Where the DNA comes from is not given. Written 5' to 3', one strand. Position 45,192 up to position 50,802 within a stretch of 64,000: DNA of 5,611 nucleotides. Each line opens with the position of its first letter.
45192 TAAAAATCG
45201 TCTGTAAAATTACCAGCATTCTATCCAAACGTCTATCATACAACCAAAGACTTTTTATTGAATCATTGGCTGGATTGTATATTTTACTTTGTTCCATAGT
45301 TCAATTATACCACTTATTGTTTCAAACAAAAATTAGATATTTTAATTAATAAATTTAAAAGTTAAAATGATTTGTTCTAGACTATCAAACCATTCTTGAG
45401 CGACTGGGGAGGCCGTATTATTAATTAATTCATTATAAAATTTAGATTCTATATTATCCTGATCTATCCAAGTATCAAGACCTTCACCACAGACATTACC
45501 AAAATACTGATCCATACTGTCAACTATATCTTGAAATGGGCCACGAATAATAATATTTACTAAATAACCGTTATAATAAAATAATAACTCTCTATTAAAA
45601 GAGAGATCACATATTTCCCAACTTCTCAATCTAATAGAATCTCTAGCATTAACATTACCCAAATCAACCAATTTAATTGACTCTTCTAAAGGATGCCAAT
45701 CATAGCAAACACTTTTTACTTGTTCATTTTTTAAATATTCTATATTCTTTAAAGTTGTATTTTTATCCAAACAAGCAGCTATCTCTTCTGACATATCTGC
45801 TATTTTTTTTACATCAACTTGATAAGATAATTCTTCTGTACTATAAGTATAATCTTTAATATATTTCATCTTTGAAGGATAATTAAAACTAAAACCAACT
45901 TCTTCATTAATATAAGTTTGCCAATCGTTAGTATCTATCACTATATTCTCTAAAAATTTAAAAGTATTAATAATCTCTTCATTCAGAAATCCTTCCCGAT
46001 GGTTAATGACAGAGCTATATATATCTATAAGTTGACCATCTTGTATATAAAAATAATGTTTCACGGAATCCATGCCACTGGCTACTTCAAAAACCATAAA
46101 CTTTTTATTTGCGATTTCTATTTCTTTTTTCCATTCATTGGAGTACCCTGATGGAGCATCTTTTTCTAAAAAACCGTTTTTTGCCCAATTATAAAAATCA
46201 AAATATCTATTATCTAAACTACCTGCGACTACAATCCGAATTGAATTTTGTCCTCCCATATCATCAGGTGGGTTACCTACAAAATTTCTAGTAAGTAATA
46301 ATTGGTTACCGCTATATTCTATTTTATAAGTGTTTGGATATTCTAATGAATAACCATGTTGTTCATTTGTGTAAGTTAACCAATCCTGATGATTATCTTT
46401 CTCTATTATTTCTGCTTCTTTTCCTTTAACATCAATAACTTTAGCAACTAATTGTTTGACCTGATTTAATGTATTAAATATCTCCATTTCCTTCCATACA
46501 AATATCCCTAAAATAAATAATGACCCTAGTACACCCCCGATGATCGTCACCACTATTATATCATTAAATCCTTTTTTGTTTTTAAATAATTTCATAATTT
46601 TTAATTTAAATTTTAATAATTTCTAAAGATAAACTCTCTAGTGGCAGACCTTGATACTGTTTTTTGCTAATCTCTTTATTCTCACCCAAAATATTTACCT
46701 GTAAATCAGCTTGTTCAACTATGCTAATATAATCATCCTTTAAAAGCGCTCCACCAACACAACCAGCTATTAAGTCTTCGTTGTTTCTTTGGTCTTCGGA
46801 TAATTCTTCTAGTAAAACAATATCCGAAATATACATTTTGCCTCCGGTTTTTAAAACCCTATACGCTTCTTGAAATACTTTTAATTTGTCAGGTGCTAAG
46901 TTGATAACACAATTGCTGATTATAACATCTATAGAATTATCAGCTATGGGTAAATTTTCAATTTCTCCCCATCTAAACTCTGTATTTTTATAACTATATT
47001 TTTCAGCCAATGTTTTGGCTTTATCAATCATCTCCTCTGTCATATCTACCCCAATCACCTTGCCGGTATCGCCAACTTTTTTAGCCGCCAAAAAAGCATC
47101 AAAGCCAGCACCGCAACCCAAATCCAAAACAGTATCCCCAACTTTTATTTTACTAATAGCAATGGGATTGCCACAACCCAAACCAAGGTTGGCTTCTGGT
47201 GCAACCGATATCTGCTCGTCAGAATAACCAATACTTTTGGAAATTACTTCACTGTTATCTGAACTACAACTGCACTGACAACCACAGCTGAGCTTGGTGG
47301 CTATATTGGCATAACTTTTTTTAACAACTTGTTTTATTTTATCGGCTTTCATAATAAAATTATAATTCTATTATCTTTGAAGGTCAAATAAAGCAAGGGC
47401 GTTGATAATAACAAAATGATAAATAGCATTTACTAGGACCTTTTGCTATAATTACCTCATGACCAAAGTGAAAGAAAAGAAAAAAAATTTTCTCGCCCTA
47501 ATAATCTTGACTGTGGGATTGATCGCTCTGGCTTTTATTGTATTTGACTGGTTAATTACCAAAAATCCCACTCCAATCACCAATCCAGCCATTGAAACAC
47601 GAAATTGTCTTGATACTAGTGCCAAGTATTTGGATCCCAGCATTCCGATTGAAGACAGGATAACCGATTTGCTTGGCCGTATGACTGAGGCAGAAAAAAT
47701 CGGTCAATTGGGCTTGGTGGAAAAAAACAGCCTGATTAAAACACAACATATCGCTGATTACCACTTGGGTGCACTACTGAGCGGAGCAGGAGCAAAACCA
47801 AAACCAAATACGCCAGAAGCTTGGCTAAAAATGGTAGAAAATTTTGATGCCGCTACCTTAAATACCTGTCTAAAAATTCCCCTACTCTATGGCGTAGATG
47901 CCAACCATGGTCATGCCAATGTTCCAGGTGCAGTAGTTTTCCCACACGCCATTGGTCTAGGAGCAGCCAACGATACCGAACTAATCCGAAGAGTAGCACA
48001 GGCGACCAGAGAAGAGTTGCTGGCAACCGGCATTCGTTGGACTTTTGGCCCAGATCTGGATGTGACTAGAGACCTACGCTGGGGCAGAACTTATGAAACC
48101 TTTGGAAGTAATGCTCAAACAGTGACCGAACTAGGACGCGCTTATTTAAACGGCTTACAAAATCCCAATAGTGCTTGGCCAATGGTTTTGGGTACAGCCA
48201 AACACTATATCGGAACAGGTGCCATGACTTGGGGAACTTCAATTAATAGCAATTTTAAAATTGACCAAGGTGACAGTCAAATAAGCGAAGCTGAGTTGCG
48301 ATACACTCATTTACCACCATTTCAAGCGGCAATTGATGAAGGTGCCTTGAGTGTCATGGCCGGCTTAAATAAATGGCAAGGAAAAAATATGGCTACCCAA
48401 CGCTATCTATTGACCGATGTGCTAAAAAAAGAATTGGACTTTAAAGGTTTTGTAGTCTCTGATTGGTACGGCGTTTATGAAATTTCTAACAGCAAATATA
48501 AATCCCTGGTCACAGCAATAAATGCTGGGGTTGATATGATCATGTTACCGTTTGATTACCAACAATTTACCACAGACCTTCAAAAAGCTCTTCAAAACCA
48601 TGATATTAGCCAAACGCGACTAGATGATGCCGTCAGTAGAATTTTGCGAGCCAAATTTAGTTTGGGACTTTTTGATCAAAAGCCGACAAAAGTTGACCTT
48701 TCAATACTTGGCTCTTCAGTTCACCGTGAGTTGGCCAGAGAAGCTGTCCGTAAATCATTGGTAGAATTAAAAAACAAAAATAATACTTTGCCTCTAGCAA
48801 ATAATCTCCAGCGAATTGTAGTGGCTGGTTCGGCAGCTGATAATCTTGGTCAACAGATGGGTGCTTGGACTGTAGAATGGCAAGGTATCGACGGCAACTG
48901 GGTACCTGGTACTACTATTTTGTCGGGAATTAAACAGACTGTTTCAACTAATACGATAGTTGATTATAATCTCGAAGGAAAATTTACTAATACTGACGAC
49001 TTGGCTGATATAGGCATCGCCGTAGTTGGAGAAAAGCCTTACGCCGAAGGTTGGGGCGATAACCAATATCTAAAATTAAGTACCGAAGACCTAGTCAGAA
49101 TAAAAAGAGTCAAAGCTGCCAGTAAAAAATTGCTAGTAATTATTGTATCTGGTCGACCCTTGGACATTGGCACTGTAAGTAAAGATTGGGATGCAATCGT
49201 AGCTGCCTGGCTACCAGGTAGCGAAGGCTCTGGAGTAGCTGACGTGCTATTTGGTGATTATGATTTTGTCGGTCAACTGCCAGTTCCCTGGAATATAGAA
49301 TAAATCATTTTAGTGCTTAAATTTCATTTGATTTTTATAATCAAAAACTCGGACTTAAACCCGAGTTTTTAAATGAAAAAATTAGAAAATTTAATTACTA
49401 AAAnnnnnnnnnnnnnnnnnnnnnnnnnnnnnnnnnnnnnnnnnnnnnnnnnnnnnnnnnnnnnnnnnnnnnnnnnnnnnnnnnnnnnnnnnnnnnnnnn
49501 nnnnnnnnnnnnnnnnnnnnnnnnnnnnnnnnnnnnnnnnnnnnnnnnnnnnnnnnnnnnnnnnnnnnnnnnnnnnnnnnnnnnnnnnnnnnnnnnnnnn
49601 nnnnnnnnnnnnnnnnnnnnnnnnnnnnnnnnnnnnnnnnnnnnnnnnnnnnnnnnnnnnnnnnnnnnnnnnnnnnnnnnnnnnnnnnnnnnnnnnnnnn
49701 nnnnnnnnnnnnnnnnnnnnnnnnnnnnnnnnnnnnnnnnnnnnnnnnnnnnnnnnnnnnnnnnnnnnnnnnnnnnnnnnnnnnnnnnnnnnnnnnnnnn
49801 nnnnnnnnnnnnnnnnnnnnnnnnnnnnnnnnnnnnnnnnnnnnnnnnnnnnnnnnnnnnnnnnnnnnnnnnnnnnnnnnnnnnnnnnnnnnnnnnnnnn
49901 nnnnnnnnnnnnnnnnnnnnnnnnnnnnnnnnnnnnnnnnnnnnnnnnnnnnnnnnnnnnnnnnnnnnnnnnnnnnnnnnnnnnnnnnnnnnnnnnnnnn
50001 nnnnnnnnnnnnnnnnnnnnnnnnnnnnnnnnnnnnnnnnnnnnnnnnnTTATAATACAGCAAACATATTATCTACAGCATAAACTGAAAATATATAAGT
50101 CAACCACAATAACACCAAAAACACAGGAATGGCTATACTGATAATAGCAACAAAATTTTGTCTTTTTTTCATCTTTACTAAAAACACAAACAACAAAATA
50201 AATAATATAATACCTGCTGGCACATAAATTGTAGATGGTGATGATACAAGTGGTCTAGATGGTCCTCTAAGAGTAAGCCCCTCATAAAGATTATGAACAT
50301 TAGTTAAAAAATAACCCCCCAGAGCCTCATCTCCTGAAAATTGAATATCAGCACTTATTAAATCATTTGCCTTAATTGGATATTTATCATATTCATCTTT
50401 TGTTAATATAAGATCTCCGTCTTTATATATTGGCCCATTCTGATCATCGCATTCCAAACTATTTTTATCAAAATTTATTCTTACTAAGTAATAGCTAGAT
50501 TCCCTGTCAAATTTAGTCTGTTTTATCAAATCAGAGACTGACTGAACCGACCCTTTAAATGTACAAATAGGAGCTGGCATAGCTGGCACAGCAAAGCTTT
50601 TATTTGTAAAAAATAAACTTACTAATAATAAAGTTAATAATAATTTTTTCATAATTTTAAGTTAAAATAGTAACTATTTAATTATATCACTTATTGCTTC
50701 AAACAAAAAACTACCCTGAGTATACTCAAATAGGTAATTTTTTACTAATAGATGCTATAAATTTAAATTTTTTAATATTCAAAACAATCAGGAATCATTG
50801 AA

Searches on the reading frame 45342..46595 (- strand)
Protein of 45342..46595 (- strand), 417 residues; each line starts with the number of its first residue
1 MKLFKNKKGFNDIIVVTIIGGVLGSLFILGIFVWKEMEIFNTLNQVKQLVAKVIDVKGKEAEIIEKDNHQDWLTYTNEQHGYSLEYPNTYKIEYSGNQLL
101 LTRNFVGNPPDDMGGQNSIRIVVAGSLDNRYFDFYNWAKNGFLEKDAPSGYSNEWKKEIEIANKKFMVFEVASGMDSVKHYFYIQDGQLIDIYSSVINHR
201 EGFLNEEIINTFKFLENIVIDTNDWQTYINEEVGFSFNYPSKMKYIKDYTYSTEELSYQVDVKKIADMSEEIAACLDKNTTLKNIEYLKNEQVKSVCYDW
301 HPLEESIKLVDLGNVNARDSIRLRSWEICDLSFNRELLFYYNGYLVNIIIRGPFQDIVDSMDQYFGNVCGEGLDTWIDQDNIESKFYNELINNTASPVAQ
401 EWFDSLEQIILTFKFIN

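Call 64: search_protein_families(library=pfam, proteins=[window:45342-46595:-], max_evalue=0.01)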
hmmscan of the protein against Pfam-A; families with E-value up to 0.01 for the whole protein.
window:45342-46595:- (417 aa): 2 families
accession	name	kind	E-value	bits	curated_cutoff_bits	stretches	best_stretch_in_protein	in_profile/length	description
PF18933.6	PsbP_2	-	3.8e-06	27.5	27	1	224-255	43-72/184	PsbP-like protein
PF01789.22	PsbP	-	0.0058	17.1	23.5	0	73-101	4-34/155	PsbP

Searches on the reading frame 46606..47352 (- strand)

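Call 64: search_protein_families(library=pfam, proteins=[window:46606-47352:-], max_evalue=0.01)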
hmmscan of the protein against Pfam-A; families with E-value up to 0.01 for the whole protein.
window:46606-47352:- (248 aa): 17 families
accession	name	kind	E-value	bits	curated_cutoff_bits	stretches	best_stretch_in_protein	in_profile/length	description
PF13847.12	Methyltransf_31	-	7.5e-41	139.6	27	1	70-215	2-144/145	Methyltransferase domain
PF13649.12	Methyltransf_25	-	3e-23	82.8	27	1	75-171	1-97/97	Methyltransferase domain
PF08241.18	Methyltransf_11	-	1.6e-22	80.4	21.2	1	76-175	1-95/95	Methyltransferase domain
PF01209.24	Ubie_methyltran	-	2e-20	73.6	20.1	1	67-176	43-152/233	ubiE/COQ5 methyltransferase family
PF08242.18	Methyltransf_12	-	3.7e-14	53.7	30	1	76-172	1-97/98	Methyltransferase domain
PF13489.12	Methyltransf_23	-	2e-10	41.1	27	1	68-178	19-119/164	Methyltransferase domain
PF05175.20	MTS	-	8.8e-09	35.7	23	1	72-175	32-138/170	Methyltransferase small domain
PF01135.25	PCMT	-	1.9e-08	34.8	20.3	1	68-130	70-132/210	Protein-L-isoaspartate(D-aspartate) O-methyltransferase (PCMT)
PF06325.19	PrmA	-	7.3e-08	32.7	22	1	69-179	159-262/296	Ribosomal protein L11 methyltransferase (PrmA)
PF05148.21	Methyltransf_8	-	1.2e-07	32.3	27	1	74-178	75-159/219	Hypothetical methyltransferase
PF13679.12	Methyltransf_32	-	2.8e-07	31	27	1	73-141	27-102/143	Methyltransferase domain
PF02353.26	CMAS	-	6.5e-06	26.1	27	1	68-190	59-179/273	Mycolic acid cyclopropane synthetase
PF01728.25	FtsJ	-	0.00018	21.9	24.1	1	69-152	19-103/181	FtsJ-like methyltransferase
PF01170.24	UPF0020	-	0.00023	21.4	22.3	1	95-147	75-128/197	RMKL-like, methyltransferase domain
PF03848.20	TehB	-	0.00074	19.4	20.4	1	72-153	31-109/193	Tellurite resistance protein TehB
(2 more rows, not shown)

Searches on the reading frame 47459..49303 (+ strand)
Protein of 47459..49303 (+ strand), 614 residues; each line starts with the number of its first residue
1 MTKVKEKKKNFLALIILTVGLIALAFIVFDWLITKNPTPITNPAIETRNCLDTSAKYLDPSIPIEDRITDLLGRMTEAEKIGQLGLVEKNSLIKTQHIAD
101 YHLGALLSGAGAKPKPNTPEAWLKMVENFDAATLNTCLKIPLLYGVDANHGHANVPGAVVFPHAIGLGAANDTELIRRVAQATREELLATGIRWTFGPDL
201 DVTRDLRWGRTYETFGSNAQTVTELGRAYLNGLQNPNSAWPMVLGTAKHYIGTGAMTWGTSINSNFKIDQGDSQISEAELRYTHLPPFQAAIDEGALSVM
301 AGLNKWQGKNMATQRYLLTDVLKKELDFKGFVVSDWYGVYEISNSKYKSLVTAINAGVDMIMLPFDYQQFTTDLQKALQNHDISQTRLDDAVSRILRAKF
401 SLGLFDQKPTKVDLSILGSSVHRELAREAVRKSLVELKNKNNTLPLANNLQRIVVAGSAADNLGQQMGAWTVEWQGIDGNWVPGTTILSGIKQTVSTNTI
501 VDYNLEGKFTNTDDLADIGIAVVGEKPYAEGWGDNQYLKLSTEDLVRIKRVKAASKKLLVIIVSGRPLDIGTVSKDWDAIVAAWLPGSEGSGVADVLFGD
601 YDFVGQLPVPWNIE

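Call 9: search_protein_families(library=pfam, proteins=[window:47459-49303:+], max_evalue=0.001)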
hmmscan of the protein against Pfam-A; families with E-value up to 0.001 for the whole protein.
window:47459-49303:+ (614 aa): 2 families
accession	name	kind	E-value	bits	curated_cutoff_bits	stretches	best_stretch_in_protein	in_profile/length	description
PF00933.27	Glyco_hydro_3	-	1.3e-68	232.2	27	1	79-397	4-315/316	Glycosyl hydrolase family 3 N terminal domain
PF01915.27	Glyco_hydro_3_C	-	4.8e-31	108.7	31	1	437-612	4-170/200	Glycosyl hydrolase family 3 C-terminal domain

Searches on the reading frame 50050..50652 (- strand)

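Call 64: search_protein_families(library=pfam, proteins=[window:50050-50652:-], max_evalue=0.01)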
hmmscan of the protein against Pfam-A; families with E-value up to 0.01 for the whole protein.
window:50050-50652:- (200 aa): 1 family
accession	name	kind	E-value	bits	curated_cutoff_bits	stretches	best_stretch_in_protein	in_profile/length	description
PF14264.12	Glucos_trans_II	-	0.001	18.7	30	1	133-192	236-295/317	Glucosyl transferase GtrII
